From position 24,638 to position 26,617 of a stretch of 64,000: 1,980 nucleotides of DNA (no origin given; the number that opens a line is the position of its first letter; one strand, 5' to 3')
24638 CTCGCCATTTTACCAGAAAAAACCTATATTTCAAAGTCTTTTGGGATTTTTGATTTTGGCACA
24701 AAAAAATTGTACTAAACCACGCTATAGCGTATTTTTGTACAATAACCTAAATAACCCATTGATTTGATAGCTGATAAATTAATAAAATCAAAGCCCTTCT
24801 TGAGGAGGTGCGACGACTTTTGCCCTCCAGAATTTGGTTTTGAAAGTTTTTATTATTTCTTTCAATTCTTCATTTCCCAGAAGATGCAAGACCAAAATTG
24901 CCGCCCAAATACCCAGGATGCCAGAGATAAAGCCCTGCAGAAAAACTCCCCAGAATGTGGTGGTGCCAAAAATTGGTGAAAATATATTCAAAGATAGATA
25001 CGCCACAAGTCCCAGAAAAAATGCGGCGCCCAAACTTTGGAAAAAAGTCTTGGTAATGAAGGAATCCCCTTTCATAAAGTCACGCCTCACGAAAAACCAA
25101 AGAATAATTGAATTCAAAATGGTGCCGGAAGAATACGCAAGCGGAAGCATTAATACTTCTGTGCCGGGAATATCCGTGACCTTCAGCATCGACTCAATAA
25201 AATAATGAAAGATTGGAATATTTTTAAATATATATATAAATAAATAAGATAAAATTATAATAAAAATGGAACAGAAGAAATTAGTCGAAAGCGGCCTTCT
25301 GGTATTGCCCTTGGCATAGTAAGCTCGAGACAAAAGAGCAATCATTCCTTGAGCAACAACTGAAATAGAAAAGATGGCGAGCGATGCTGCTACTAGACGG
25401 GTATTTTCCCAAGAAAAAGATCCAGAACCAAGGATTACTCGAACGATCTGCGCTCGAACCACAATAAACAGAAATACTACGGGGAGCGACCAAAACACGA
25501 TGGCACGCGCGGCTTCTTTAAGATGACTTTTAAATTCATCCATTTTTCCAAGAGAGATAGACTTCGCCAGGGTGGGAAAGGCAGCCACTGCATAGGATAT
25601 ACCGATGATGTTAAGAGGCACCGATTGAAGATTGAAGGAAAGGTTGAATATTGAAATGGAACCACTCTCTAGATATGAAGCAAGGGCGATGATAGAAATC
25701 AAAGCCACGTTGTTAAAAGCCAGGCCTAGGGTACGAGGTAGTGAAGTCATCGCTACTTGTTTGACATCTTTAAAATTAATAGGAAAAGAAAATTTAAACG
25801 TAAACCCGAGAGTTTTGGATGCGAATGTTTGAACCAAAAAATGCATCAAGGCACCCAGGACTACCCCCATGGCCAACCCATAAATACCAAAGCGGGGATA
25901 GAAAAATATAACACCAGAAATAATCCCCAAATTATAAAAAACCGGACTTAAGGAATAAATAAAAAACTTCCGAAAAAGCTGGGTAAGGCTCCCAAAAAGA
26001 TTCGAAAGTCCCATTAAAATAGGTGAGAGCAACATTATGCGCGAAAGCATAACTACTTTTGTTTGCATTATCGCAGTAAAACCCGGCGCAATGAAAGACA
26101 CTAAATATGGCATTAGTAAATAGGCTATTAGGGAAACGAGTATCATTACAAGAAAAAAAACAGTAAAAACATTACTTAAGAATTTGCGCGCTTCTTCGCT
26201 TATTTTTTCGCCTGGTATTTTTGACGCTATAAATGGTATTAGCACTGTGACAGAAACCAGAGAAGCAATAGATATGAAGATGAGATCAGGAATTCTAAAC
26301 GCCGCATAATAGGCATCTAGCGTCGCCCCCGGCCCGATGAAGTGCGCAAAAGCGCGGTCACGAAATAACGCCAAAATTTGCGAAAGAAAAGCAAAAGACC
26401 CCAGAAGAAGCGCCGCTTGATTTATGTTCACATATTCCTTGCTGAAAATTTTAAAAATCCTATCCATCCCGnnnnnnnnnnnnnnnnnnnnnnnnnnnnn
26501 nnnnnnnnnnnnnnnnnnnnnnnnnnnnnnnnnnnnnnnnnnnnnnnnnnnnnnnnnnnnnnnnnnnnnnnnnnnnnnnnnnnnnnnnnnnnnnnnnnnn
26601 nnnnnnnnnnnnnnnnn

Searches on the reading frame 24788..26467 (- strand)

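Call 18: search_protein_families(library=pfam, proteins=[window:24788-26467:-], max_evalue=0.01)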
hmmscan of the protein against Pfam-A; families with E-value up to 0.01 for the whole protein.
window:24788-26467:- (559 aa): 3 families
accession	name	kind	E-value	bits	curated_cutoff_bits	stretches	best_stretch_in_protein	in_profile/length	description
PF03023.19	MurJ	-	5.9e-69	233.3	27.4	1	40-504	1-444/451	Lipid II flippase MurJ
PF01943.22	Polysacc_synt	-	2.4e-07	30.9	28.2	1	87-302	67-272/274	Polysaccharide biosynthesis protein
PF01554.23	MatE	-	0.0013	18.9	24.9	1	249-409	6-161/161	MatE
